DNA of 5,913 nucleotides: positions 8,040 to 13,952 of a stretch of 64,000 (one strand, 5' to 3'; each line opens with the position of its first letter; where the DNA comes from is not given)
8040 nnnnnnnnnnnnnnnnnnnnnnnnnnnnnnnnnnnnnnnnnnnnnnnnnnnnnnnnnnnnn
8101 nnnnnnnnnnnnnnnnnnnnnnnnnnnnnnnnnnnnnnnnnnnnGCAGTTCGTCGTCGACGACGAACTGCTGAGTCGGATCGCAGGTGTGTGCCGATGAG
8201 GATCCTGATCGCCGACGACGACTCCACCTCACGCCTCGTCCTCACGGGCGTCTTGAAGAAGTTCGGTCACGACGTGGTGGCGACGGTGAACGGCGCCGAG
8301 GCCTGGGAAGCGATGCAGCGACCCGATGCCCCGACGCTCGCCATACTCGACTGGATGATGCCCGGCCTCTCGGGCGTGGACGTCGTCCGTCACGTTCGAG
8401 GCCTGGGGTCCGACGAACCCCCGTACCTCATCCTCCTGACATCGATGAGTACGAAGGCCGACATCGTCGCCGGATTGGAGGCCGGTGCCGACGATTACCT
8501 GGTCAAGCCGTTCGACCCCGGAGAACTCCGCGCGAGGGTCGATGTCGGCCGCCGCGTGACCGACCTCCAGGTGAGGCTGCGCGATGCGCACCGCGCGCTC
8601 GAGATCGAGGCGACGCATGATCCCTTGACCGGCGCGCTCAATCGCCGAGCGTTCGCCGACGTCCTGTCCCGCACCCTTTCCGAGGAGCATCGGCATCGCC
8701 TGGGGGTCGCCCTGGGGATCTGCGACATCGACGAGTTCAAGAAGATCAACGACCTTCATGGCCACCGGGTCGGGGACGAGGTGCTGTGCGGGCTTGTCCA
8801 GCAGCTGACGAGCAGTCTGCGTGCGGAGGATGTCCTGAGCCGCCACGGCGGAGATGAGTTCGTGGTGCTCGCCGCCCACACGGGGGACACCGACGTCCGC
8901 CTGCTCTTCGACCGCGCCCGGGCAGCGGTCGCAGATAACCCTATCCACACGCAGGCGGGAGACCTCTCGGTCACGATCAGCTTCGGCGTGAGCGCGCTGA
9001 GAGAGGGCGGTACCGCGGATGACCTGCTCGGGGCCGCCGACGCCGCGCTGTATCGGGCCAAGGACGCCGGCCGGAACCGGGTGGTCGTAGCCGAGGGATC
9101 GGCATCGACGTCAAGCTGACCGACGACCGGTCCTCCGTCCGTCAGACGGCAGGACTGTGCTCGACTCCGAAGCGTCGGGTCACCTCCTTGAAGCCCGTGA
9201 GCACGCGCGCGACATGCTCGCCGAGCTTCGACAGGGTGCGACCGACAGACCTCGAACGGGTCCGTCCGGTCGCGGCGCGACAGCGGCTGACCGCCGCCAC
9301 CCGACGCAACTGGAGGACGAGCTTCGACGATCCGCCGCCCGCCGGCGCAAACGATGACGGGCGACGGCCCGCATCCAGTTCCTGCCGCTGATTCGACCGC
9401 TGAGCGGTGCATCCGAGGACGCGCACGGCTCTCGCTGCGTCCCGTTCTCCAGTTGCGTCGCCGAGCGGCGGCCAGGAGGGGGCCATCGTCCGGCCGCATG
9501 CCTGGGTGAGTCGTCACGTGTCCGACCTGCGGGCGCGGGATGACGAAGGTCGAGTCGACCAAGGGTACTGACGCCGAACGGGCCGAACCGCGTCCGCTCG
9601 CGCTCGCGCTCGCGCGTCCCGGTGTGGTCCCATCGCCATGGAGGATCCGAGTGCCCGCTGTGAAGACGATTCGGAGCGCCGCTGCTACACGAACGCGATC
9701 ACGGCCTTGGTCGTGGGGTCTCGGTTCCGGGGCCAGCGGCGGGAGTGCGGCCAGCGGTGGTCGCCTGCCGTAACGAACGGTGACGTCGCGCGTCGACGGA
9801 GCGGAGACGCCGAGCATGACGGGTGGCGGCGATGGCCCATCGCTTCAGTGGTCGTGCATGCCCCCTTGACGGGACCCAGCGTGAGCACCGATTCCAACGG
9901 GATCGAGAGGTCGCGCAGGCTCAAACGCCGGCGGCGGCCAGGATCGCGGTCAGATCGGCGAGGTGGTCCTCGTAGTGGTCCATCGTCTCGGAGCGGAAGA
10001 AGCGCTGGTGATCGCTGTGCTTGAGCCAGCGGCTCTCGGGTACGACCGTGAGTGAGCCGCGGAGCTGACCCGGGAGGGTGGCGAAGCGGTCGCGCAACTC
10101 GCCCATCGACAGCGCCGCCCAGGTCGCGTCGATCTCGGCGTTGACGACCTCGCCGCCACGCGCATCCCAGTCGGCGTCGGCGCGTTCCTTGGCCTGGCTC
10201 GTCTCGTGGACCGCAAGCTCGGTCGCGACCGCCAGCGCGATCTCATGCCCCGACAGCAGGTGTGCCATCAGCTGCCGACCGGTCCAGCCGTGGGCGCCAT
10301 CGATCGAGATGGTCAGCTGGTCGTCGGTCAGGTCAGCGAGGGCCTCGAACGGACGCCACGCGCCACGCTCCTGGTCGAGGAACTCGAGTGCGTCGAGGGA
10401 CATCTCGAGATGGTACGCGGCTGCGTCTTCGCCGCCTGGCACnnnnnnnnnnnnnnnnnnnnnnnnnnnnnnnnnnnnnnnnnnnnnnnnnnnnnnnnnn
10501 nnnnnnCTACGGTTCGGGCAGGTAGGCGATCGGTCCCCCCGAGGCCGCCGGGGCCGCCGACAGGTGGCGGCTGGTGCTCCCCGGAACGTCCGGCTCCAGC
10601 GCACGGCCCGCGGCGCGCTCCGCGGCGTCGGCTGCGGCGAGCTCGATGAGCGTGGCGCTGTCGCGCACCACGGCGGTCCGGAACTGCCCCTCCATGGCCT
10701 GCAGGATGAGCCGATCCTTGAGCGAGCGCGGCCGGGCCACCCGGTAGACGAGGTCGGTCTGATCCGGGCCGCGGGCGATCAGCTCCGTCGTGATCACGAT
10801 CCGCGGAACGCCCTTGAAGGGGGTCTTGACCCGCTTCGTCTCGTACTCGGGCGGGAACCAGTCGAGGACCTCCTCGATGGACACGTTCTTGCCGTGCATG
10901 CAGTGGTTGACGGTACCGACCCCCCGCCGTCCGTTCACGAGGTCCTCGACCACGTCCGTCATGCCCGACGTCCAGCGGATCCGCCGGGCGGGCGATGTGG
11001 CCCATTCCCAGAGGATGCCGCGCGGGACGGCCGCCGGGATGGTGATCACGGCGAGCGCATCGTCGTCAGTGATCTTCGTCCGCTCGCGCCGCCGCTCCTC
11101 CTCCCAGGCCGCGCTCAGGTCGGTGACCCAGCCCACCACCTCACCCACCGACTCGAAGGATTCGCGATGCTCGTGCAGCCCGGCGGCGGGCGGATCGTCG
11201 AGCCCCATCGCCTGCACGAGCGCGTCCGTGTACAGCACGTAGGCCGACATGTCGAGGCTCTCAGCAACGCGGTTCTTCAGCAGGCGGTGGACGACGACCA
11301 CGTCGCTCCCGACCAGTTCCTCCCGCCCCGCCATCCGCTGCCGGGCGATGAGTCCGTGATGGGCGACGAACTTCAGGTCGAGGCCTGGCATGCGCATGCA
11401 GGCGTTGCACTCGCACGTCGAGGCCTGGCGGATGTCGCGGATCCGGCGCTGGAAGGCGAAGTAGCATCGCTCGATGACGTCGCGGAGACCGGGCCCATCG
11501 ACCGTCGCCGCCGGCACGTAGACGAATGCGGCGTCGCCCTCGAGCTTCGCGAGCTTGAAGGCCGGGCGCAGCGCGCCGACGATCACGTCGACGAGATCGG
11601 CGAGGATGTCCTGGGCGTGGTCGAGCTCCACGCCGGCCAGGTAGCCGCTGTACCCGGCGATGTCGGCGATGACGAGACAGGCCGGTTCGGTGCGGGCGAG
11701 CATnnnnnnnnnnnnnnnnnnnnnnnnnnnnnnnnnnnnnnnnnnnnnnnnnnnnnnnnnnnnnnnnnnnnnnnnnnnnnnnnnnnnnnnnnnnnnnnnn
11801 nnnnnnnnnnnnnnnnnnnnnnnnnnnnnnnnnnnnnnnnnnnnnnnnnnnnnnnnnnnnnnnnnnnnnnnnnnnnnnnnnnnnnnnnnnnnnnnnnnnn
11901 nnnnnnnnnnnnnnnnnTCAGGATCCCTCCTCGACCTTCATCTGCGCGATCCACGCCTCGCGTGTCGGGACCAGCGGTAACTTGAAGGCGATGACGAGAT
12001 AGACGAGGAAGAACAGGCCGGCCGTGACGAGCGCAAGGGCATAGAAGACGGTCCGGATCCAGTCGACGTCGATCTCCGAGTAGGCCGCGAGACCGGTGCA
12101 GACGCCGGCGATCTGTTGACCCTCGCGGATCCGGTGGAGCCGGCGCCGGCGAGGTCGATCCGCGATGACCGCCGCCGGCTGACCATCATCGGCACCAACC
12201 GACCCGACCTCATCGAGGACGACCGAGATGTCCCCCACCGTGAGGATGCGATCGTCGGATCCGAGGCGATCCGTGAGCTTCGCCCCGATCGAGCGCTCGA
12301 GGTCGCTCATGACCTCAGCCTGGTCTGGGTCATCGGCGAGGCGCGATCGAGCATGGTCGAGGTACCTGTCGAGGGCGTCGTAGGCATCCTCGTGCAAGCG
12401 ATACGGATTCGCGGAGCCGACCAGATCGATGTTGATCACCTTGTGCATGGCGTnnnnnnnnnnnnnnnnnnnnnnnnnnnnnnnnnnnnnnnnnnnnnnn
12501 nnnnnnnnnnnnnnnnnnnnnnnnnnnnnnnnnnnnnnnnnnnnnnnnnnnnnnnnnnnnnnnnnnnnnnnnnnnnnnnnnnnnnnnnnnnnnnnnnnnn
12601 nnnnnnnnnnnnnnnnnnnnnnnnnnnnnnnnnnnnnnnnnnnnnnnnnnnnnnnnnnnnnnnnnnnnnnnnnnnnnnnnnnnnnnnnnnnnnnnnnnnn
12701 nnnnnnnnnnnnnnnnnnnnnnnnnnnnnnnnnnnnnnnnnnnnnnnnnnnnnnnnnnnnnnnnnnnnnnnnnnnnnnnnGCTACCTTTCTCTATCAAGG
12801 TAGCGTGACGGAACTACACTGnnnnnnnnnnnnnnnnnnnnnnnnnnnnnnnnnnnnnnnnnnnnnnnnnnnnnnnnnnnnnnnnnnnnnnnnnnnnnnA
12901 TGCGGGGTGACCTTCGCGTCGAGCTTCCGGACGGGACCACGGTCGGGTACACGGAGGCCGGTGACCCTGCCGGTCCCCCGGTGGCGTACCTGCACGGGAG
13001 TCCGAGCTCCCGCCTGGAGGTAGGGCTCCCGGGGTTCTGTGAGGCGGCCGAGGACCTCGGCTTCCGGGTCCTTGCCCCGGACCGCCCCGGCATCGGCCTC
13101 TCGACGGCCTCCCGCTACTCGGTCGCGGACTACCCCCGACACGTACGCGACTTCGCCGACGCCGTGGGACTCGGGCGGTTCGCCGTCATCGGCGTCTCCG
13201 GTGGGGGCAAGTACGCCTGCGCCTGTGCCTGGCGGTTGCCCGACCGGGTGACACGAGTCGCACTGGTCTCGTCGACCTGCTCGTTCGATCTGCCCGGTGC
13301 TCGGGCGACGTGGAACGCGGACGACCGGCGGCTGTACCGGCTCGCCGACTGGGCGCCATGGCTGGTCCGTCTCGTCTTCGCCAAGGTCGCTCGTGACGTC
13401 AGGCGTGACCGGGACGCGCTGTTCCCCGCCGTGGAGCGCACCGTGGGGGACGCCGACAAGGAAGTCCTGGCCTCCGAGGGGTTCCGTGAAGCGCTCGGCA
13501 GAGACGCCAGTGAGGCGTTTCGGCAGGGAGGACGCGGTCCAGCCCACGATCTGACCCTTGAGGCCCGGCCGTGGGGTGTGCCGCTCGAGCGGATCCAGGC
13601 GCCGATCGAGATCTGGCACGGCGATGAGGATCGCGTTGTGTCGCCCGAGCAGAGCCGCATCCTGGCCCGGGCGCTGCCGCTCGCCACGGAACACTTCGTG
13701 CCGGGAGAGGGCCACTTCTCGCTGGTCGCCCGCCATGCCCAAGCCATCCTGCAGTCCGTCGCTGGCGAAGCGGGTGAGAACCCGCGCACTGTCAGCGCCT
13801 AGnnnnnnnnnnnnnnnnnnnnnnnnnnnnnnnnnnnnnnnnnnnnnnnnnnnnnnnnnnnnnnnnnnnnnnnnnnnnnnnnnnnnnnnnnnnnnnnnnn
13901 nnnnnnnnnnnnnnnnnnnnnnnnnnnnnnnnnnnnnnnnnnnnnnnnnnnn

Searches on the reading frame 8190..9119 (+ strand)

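Call 29: search_protein_families(library=pfam, proteins=[window:8190-9119:+], max_evalue=0.001)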
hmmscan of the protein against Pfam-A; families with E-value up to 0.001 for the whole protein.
window:8190-9119:+ (309 aa): 2 families
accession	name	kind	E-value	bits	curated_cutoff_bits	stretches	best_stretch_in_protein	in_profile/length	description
PF00990.26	GGDEF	-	3.4e-42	144.4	23.8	1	141-297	1-161/161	Diguanylate cyclase, GGDEF domain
PF00072.30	Response_reg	-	2e-22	79.9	30.2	1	5-117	1-110/111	Response regulator receiver domain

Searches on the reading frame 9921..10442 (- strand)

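Call 29: search_protein_families(library=pfam, proteins=[window:9921-10442:-], max_evalue=0.001)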
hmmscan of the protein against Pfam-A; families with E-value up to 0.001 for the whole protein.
window:9921-10442:- (173 aa): 1 family
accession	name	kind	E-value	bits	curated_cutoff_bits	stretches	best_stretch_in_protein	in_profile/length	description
PF11716.13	MDMPI_N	-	2.7e-05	25.3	24.2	1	33-139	10-108/140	Mycothiol maleylpyruvate isomerase N-terminal domain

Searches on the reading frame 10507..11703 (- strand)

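Call 15: search_protein_families(library=pfam, proteins=[window:10507-11703:-], max_evalue=0.01)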
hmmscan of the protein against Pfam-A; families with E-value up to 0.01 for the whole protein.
window:10507-11703:- (398 aa): 1 family
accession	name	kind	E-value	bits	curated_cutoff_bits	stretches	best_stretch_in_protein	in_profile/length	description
PF10851.13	DUF2652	-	1.5e-29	102.8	22.1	1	35-148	2-115/118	Protein of unknown function (DUF2652)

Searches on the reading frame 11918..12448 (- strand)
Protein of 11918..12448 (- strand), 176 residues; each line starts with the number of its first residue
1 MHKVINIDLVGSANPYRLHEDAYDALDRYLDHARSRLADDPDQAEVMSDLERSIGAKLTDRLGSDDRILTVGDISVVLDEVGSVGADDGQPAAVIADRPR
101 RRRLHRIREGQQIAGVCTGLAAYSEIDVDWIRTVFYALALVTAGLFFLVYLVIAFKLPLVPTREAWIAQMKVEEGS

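Call 29: search_protein_families(library=pfam, proteins=[window:11918-12448:-], max_evalue=0.001)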
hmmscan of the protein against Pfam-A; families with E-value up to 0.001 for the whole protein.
window:11918-12448:- (176 aa): 1 family
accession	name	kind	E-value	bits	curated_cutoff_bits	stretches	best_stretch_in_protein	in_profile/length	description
PF04024.17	PspC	-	2.2e-14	53.4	25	1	102-158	1-56/58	PspC domain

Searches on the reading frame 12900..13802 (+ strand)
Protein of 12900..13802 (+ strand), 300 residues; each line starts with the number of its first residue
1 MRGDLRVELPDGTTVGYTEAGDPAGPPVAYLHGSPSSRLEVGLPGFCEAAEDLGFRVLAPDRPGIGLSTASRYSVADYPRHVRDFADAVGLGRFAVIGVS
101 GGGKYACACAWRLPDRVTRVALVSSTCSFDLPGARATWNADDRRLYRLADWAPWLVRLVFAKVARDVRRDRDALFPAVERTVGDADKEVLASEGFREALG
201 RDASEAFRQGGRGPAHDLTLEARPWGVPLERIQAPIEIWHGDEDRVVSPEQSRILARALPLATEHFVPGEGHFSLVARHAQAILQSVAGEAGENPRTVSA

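Call 29: search_protein_families(library=pfam, proteins=[window:12900-13802:+], max_evalue=0.001)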
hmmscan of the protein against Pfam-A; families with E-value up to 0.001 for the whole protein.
window:12900-13802:+ (300 aa): 3 families
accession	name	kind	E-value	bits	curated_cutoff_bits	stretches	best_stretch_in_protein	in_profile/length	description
PF00561.26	Abhydrolase_1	-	6.1e-21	75.6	25.8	1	26-275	1-241/245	alpha/beta hydrolase fold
PF12697.13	Abhydrolase_6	-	1.2e-13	52.6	26.3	1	31-278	4-210/217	Alpha/beta hydrolase family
PF12146.15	Hydrolase_4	-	6.3e-12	45.7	27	1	47-133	24-117/239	Serine aminopeptidase, S33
